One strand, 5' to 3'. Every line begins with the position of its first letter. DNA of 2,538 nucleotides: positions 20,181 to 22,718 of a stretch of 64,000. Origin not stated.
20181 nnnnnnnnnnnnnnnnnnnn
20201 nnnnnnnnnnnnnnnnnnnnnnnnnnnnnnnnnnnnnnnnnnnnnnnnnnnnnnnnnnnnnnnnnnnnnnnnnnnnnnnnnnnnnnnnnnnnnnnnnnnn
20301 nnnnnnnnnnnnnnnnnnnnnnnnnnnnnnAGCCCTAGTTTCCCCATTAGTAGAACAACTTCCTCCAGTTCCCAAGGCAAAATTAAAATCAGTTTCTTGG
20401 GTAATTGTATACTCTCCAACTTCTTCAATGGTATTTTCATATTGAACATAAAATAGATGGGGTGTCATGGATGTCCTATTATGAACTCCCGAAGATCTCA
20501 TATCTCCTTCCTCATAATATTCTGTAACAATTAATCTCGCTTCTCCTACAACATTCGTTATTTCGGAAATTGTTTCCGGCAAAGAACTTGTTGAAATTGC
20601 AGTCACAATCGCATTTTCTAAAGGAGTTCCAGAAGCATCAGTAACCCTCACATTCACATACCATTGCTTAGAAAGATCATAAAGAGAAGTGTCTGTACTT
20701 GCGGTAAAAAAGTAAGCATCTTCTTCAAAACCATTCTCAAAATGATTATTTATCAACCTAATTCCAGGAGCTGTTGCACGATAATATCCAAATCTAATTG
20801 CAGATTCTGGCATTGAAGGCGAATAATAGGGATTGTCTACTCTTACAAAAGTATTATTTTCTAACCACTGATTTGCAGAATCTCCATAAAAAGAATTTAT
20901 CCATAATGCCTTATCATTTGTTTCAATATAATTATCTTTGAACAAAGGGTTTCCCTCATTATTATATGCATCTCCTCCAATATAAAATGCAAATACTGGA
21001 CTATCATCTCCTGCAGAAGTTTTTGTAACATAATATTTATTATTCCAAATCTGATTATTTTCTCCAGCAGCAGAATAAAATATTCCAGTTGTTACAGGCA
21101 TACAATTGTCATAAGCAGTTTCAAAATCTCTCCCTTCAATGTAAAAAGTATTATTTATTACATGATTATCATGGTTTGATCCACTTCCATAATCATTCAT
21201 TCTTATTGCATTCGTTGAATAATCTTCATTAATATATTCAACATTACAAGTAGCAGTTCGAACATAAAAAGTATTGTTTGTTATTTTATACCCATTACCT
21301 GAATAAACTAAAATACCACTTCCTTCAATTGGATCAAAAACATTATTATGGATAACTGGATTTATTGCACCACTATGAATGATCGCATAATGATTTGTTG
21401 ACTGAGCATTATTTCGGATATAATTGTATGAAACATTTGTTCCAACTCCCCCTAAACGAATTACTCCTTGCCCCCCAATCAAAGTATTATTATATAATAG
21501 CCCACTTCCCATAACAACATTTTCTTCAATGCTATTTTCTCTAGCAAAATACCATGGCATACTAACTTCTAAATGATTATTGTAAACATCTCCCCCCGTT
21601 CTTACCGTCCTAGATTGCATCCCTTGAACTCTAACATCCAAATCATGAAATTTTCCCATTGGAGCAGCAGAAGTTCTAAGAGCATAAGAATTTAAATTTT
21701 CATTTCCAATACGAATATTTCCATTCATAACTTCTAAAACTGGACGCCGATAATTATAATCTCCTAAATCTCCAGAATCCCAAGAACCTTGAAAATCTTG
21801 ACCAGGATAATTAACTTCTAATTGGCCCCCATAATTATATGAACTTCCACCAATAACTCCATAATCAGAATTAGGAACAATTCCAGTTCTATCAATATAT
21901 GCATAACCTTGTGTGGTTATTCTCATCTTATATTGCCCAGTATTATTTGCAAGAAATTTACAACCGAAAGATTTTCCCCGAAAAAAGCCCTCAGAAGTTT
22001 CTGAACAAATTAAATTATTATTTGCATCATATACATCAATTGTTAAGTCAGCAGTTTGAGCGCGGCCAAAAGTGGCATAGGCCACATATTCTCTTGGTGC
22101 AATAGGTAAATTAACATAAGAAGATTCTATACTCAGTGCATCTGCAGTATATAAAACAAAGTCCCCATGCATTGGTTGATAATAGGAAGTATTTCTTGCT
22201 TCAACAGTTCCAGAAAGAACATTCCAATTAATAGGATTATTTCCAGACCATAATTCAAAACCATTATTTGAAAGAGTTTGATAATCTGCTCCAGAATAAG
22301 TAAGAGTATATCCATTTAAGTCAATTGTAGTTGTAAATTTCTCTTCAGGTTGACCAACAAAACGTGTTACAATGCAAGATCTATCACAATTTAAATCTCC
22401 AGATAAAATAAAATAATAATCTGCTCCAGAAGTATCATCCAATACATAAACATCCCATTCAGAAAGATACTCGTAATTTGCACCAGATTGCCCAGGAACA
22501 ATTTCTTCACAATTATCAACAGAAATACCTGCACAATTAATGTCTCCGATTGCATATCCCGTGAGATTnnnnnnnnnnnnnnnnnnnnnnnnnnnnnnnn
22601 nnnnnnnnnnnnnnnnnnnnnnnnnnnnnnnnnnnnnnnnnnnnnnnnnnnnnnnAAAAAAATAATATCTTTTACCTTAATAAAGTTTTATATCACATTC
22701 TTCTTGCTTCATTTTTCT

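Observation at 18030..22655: A 1541-aa mosaic surface protein combining a beta-helix, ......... Cys-rich modules and a PGF-pre-PGF-like membrane anchor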

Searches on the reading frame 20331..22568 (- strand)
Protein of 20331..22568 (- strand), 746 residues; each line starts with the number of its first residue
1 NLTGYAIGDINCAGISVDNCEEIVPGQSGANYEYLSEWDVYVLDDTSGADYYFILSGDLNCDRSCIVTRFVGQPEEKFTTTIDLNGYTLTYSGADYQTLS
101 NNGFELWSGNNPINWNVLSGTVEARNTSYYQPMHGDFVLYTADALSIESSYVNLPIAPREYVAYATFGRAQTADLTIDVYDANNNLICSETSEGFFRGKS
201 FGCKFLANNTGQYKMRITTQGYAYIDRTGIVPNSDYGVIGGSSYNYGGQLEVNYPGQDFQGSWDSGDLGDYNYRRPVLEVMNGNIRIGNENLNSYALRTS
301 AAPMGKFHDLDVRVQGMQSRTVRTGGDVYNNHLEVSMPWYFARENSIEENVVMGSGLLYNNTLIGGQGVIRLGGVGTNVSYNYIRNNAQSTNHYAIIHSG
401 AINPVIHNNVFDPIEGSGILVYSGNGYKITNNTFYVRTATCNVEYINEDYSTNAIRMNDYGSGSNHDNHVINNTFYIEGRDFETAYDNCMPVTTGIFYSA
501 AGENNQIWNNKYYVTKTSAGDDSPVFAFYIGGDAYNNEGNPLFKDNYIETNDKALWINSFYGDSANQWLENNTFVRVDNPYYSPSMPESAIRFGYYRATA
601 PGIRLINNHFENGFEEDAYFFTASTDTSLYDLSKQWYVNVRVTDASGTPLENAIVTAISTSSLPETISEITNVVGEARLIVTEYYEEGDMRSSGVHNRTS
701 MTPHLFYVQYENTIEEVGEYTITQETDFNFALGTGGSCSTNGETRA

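Call 9: search_protein_families(library=pfam, proteins=[window:20664-22547:-], max_evalue=10)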
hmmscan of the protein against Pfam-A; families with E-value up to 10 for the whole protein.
seq(628 aa): 2 families
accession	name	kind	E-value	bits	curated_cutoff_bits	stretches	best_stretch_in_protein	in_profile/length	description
PF05048.19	NosD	-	0.048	13.5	23.6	2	362-468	70-169/212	Periplasmic copper-binding protein (NosD)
PF13229.12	Beta_helix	-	2.2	8.3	25.9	1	529-606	52-113/158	Right handed beta helix region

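Call 28: find_related_loci(query=A1, collection=genome_contigs, flank=10000)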
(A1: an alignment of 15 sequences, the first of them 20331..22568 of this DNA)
Query A1 (746 aa) in genome_contigs; peptide patterns used: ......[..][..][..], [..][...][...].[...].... (x = any residue, [..] = any of these).
43 stretches matched a pattern; 7 encode a relative of the query (tblastn E <= 1e-3); 7 distinct loci.
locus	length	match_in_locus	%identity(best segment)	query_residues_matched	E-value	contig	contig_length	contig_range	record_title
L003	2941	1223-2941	100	1-573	0e+0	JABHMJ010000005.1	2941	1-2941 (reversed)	MAG: Candidatus Woesearchaeota archaeon isolate SI037S2_bin65 k141_132573, whole genome shotgun sequence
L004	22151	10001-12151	50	19-726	0e+0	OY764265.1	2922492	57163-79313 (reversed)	MAG: Bdellovibrionota bacterium isolate efddfb02-ff0c-4ac5-ae96-c61d995422a3 genome assembly, chromosome: 1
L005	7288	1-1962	54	59-710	0e+0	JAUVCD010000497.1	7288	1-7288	MAG: Myxococcales bacterium isolate CSMAG_262 CSMAG_262_k141_341989_length_7288_cov_6.1473, whole genome shotgun sequenc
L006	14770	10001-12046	38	8-708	4e-124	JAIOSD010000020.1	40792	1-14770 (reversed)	MAG: archaeon isolate SMBSF35 bin_108_k127_697104, whole genome shotgun sequence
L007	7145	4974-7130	36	8-732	2e-120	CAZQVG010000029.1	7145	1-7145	MAG TPA_asm: Candidatus Woesearchaeota archaeon isolate binchicken_co64_117 genome assembly, contig: NODE_7422_length_71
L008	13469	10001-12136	36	6-736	5e-107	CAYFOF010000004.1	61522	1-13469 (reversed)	MAG TPA_asm: Candidatus Woesearchaeota archaeon isolate ERP019367_co1_57 genome assembly, contig: NODE_592_length_61522_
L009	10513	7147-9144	35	12-698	9e-102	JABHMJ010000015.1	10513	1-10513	MAG: Candidatus Woesearchaeota archaeon isolate SI037S2_bin65 k141_332917, whole genome shotgun sequence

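Call 29: predict_structure(alignment_id=A1)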
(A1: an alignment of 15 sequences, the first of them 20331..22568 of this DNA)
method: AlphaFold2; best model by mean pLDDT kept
length: 746 residues; sequences in the alignment: 15
mean_pLDDT: 85.1   pTM: 0.85
mean pLDDT of the five models: 85.1, 84.8, 83.5, 83.1, 83.0
residues with pLDDT >= 90: 389; 70-90: 259; 50-70: 68; < 50: 30
segments of 3 or more residues with pLDDT < 50: 1-8, 443-448, 735-739, 741-746
pLDDT, mean of each block of 10 residues (from residue 1): 42 87 93 90 80 94 88 82 96 73 86 93 78 77 94 89 86 92 96 76 89 94 89 89 57 72 54 84 91 86 89 86 93 80 57 91 86 90 81 75 94 84 88 90 52 85 88 95 66 89 91 90 86 81 96 90 91 95 90 91 96 94 93 96 92 95 91 96 95 93 93 86 93 57 38
secondary structure, 60 per line:
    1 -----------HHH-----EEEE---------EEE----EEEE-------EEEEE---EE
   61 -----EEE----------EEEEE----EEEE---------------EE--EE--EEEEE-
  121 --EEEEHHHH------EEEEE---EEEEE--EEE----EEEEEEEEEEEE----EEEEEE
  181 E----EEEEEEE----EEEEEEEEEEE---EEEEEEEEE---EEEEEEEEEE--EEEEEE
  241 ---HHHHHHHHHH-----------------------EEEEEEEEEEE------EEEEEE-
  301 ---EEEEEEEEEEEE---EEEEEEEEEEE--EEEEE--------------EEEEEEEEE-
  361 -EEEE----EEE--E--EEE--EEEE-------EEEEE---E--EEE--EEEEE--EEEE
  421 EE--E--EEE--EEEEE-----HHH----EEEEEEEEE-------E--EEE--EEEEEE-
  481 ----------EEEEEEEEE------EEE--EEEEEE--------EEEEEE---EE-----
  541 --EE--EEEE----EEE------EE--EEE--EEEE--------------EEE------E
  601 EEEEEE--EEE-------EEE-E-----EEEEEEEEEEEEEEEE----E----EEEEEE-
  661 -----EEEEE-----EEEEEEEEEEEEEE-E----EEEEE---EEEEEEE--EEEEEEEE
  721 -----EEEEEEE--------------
elements in order (helices of 4 or more, strands of 3 or more residues): E20-23 E33-35 E40-43 E51-55 E66-68 E79-83 E88-91 E115-119 E123-126 H127-130 E137-141 E145-149 E152-154 E159-170 E175-181 E186-192 E197-207 E211-219 E223-232 E235-240 H244-253 E277-287 E294-299 E304-315 E319-329 E332-336 E351-359 E362-365 E370-372 E378-380 E383-386 E394-398 E405-407 E410-414 E417-422 E428-430 E433-437 E450-458 E469-471 E474-479 E491-499 E506-508 E511-516 E525-530 E547-550 E555-557 E568-570 E573-576 E591-593 E600-606 E609-611 E619-621 E629-644 E654-659 E666-670 E676-689 E696-700 E704-710 E713-720 E726-732

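Call 32: fold_search(model_id=the predicted structure, library=pdb)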
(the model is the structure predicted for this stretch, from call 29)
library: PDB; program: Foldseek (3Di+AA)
matches with E <= 10: 1587; with E <= 0.001: 50
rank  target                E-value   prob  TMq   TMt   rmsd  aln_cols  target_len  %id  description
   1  4ru5_A                1.7e-06  1.00  0.24  0.29  17.8       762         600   10  Crystal Structure of the Pseudomonas phage phi297 tailspike gp61 (released 2015-11-18)
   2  7w1d_D                2.2e-06  0.97  0.16  0.17  19.4       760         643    9  Crystal structure of Klebsiella pneumoniae K1 capsule-specific polysaccharide lyase in a C2 crystal form (released 2022-05-18)
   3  7w1c_A                2.9e-06  0.98  0.16  0.17  19.6       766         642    8  Crystal structure of Klebsiella pneumoniae K1 capsule-specific polysaccharide lyase in a P1 crystal form (released 2022-05-18)
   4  7w1c_B                6.0e-06  0.99  0.18  0.21  19.3       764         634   10  Crystal structure of Klebsiella pneumoniae K1 capsule-specific polysaccharide lyase in a P1 crystal form (released 2022-05-18)
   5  7c7d_A                6.3e-06  1.00  0.19  0.24  16.3       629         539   10  Crystal structure of the catalytic unit of thermostable GH87 alpha-1,3-glucanase from Streptomyces thermodiastaticus s (released 2020-11-11)
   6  8x8m_A                9.0e-06  0.84  0.15  0.15  20.2       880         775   10  Cryo-EM structure of a bacteriophage tail- spike protein against Klebsiella pneumoniae K64,ORF41(K64-ORF41) (released 2024-09-04)
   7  7w1c_E                1.0e-05  0.98  0.18  0.20  18.8       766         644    8  Crystal structure of Klebsiella pneumoniae K1 capsule-specific polysaccharide lyase in a P1 crystal form (released 2022-05-18)
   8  7vul_B                1.2e-05  1.00  0.21  0.24  15.6       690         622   10  Structure of Klebsiella Phage P560 depolymerase (released 2022-11-16)
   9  6sh9_B                2.0e-05  1.00  0.13  0.08   3.8       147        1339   15  EngBF DARPin Fusion 4b D12 (released 2019-11-06)
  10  8qpg_TA               2.1e-05  1.00  0.14  0.23  10.4       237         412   10  Turret of Haloferax tailed virus 1 (released 2024-10-09)
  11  6k0v_A                2.1e-05  0.99  0.19  0.22  14.7       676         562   11  Catalytic domain of GH87 alpha-1,3-glucanase D1069A in complex with tetrasaccharides (released 2019-12-25)
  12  6qfk_A                2.2e-05  1.00  0.14  0.08   3.3       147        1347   15  EngBF DARPin Fusion 4b G10 (released 2019-11-06)
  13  2zxq                  2.7e-05  1.00  0.14  0.09   3.2       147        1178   15  Crystal structure of endo-alpha-N-acetylgalactosaminidase from Bifidobacterium longum (EngBF) (released 2009-06-16)
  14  6qev_B                4.0e-05  1.00  0.14  0.08   3.4       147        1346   14  EngBF DARPin Fusion 4b B6 (released 2019-11-06)
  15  8a19_A                4.2e-05  1.00  0.14  0.08   3.3       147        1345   16  Structure of a leucinostatin derivative determined by host lattice display : L1E4V1 construct (released 2022-12-07)
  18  8xmz_A                5.8e-05  1.00  0.14  0.67   3.0       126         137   19  Crystal structure of a novel porphyran-binding carbohydrate binding module (released 2024-01-17)
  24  2xom_A                1.6e-04  1.00  0.16  0.67   3.9       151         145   17  Atomic resolution structure of TmCBM61 in complex with beta-1,4- galactotriose (released 2010-09-08)
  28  2y6j                  1.9e-04  1.00  0.16  0.63   3.3       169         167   16  X-2 engineered mutated CBM4-2 Carbohydrate Binding Module from a Thermostable Rhodothermus marinus Xylanase (released 2012-03-07)
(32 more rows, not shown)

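Call 48: search_solved_structures(query=A1, max_evalue=10, show_alignments=2)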
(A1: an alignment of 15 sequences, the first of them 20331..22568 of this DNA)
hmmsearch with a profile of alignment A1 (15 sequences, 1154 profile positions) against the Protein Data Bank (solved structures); distinct sequences matched with E-value up to 10: 1.
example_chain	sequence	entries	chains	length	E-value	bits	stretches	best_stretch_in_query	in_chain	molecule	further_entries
3e8v_A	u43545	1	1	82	1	10.4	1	680-719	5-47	Possible transglutaminase-family protein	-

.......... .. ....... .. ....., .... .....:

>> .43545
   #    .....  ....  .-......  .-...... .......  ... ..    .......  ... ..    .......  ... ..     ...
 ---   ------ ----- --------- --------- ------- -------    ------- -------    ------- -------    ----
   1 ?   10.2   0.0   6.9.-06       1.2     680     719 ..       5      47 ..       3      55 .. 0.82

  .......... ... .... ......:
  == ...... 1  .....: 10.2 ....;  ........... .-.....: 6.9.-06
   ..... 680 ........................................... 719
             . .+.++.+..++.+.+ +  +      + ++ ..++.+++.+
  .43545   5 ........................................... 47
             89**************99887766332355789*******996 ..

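Call 49: search_protein_families(library=pfam, alignment_id=A1, max_evalue=0.01)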
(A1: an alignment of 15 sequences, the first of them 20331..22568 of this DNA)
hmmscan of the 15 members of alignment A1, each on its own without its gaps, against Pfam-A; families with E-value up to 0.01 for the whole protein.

A. member 1, window:20331-22568:- (746 aa): 2 families
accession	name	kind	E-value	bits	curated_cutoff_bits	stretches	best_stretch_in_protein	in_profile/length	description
PF02369.22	Big_1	-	0.00042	20.8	34.9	1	630-682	13-67/93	Bacterial Ig-like domain (group 1)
PF13620.12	CarboxypepD_reg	-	0.0045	17.8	32.3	0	638-672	2-35/82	Carboxypeptidase regulatory-like domain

B. families by the number of members that match (of 15 scanned): 12 families
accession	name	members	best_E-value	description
PF02369.22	Big_1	10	4.5e-06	Bacterial Ig-like domain (group 1)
PF11617.13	Cu-binding_MopE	9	4.5e-17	Putative metal-binding motif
PF13620.12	CarboxypepD_reg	9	1.7e-05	Carboxypeptidase regulatory-like domain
PF13229.12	Beta_helix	5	7.2e-07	Right handed beta helix region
PF05048.19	NosD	4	1.9e-06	Periplasmic copper-binding protein (NosD)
PF11974.14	bMG3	3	0.0018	Bacterial alpha-2-macroglobulin MG3 domain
PF24107.1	DUF7382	3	0.0025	Domain of unknown function (DUF7382)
PF25275.1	Golvesin_C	1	4.3e-21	Golvesin C-terminal domain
PF13385.13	Laminin_G_3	1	1.8e-20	Concanavalin A-like lectin/glucanases superfamily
PF00404.24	Dockerin_1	1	0.00051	Dockerin type I domain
PF09134.16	Invasin_D3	1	0.0035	Invasin, domain 3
PF17789.7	MG4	1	0.0094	Macroglobulin domain MG4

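Call 65: fold_search(model_id=the predicted structure, library=viral)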
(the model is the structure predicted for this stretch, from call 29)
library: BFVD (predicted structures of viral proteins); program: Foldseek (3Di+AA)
matches with E <= 10: 1699; with E <= 0.001: 54
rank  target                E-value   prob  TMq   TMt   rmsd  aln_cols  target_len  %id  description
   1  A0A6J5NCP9            8.3e-09  1.00  0.15  0.13  18.5       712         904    9  Uncharacterized protein [uncultured Caudovirales phage]
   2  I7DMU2                3.2e-08  1.00  0.23  0.15  28.5      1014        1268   12  Right handed beta helix domain-containing protein [Staphylococcus phage SA11]
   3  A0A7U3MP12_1          6.7e-08  1.00  0.21  0.17  23.6       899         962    9  (no name in the UniProt tables at hand)
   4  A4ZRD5                1.2e-07  1.00  0.25  0.30  11.6       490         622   11  Structural protein [Synechococcus phage Syn5]
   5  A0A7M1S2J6            3.9e-07  1.00  0.14  0.10  24.6       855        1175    8  Right handed beta helix domain-containing protein [uncultured phage cr126_1]
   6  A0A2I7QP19            8.9e-07  1.00  0.17  0.11  31.3       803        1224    7  (no name in the UniProt tables at hand)
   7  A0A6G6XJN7            3.5e-06  0.98  0.17  0.16  21.3       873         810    8  Tail spike protein [Gordonia phage Skog]
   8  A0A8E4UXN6            5.7e-06  1.00  0.15  0.16  20.6       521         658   10  (no name in the UniProt tables at hand)
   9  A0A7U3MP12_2          7.2e-06  1.00  0.16  0.13  13.2       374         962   10  (no name in the UniProt tables at hand)
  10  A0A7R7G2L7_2          9.9e-06  0.97  0.14  0.10  31.2       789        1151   10  (no name in the UniProt tables at hand)
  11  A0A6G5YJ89            1.5e-05  0.97  0.13  0.13  19.9       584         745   11  (no name in the UniProt tables at hand)
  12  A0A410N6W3            2.2e-05  1.00  0.14  0.24   8.6       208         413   12  Prokaryotic polysaccharide deacetylase [Haloferax tailed virus 1]
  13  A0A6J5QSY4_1          2.7e-05  1.00  0.18  0.13  15.8       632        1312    9  Carbohydrate-binding, CenC-like [uncultured Caudovirales phage]
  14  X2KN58                3.7e-05  1.00  0.15  0.19   4.3       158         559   11  Minor tail protein [Mycobacterium phage Hawkeye]
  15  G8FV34                5.8e-05  1.00  0.14  0.15  13.8       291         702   13  Minor tail protein [Pediococcus phage cIP1]
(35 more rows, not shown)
